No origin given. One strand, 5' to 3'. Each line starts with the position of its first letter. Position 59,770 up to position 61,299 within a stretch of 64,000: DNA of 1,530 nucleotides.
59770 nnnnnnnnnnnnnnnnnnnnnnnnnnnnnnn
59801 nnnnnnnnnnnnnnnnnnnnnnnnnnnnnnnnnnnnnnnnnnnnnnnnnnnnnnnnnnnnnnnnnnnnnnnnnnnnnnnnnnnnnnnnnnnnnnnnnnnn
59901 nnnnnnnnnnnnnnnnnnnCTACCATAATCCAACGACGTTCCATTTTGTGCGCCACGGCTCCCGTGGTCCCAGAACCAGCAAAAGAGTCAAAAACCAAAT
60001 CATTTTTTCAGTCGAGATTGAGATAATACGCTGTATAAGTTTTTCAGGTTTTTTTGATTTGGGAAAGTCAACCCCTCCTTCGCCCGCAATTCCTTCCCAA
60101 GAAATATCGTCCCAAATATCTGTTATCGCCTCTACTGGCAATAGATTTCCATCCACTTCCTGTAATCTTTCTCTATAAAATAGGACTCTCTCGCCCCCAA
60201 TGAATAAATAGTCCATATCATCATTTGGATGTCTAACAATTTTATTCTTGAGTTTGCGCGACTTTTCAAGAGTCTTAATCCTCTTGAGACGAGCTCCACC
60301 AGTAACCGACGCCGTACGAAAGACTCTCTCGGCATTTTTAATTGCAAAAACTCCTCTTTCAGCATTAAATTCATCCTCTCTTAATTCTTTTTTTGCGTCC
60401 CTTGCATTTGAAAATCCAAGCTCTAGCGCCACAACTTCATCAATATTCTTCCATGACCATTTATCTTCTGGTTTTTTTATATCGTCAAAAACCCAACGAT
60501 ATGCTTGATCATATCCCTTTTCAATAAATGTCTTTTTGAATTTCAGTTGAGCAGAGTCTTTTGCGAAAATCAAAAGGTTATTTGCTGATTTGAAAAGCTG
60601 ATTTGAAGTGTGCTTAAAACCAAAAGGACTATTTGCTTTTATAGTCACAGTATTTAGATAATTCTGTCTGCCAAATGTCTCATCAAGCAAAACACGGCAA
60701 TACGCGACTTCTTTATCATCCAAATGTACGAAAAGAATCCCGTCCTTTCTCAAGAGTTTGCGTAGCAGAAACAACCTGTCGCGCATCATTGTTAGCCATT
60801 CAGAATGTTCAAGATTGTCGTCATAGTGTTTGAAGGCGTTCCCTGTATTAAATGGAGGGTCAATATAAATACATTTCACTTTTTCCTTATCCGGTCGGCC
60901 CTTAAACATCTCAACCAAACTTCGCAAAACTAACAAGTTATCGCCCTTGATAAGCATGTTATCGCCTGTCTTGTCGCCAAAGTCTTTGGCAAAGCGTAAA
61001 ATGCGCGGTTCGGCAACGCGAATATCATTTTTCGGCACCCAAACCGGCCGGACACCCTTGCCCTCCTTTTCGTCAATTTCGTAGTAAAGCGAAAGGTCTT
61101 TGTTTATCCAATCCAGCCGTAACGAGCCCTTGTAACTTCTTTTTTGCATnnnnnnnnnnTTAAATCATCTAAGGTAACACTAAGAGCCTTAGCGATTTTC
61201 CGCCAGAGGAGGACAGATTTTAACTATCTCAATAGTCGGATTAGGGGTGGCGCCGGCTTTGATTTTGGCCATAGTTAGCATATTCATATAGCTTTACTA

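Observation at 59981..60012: mod gene split exactly at an A6 homopolymer; +1 A restores a full-length Type III Mod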

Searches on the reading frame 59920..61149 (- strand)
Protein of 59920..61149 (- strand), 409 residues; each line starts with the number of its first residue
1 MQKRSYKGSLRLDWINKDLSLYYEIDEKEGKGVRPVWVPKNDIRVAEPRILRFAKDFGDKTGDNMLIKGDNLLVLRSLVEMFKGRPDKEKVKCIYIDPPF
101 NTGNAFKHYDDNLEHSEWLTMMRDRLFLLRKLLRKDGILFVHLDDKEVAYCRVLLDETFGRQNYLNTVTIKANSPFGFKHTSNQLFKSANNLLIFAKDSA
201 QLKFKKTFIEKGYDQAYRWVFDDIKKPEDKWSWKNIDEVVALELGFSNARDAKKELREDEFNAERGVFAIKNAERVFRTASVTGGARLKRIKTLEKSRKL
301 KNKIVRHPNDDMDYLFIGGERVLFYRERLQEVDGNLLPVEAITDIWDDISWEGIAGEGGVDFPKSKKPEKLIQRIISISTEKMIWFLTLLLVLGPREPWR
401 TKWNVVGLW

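Call 8: find_encoding_contigs(protein=window:59920-61149:-, flank=6000, max_places=10)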
Protein window:59920-61149:- (409 aa): 3 contigs read that carry it; 2 places shown.
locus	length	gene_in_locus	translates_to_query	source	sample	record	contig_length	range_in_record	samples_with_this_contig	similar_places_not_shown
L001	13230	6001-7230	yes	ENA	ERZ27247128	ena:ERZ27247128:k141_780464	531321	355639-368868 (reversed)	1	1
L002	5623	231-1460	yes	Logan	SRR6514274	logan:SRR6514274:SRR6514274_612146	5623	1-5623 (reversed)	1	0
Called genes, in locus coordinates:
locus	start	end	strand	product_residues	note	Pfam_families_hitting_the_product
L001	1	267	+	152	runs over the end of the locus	-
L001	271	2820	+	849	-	PF26449:DUF8128, PF02534:T4SS-DNA_transf (weak), PF10412:TrwB_AAD_bind (weak), PF12696:TraG-D_C (weak)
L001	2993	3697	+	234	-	-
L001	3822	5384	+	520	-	PF05496:RuvB_N (faint), PF06068:TIP49 (faint), PF13177:DNA_pol3_delta2, PF00004:AAA, PF07728:AAA_5 (weak), PF13173:AAA_14 (faint), PF13401:AAA_22 (weak), PF12169:DNA_pol3_gamma3, +1 more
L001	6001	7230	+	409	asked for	PF01555:N6_N4_Mtase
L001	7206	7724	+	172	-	-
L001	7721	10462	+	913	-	PF04851:ResIII, PF00270:DEAD (faint)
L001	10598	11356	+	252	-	PF00459:Inositol_P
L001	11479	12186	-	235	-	-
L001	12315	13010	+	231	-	PF09335:VTT_dom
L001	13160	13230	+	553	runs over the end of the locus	PF02776:TPP_enzyme_N, PF00205:TPP_enzyme_M, PF02775:TPP_enzyme_C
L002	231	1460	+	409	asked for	PF01555:N6_N4_Mtase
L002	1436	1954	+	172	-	-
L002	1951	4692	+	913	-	PF04851:ResIII, PF00270:DEAD (faint)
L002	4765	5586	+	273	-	PF00459:Inositol_P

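Call 64: list_cluster_members(proteins=[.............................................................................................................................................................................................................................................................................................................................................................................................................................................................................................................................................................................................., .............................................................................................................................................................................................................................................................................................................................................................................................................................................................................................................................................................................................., window:59920-61149:-, window:59429-59944:-, window:56688-59429:-])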
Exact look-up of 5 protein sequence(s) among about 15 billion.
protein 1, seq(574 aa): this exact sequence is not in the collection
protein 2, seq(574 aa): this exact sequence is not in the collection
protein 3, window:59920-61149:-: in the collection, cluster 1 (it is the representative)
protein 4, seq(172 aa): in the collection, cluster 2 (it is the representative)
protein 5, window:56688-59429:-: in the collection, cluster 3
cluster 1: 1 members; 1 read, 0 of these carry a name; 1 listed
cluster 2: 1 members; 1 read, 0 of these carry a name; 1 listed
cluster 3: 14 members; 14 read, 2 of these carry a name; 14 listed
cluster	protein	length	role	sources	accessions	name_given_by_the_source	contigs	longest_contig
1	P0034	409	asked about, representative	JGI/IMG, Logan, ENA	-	-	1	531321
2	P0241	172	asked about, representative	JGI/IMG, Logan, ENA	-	-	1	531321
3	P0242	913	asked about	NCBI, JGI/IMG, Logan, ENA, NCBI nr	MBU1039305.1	DEAD/DEAH box helicase family protein [Patescibacteria group bacterium]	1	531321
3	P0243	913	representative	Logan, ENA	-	-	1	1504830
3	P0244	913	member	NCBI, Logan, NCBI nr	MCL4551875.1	MAG: DEAD/DEAH box helicase family protein [Bacteroidetes bacterium] | DEAD/DEAH box helicase family protein [Bacteroidota bacterium]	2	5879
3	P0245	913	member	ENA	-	-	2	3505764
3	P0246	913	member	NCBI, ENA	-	-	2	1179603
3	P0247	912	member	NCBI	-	-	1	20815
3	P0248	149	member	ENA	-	-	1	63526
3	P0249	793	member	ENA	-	-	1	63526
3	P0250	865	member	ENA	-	-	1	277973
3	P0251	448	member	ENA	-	-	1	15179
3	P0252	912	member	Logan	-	-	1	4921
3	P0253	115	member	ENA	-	-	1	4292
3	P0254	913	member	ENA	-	-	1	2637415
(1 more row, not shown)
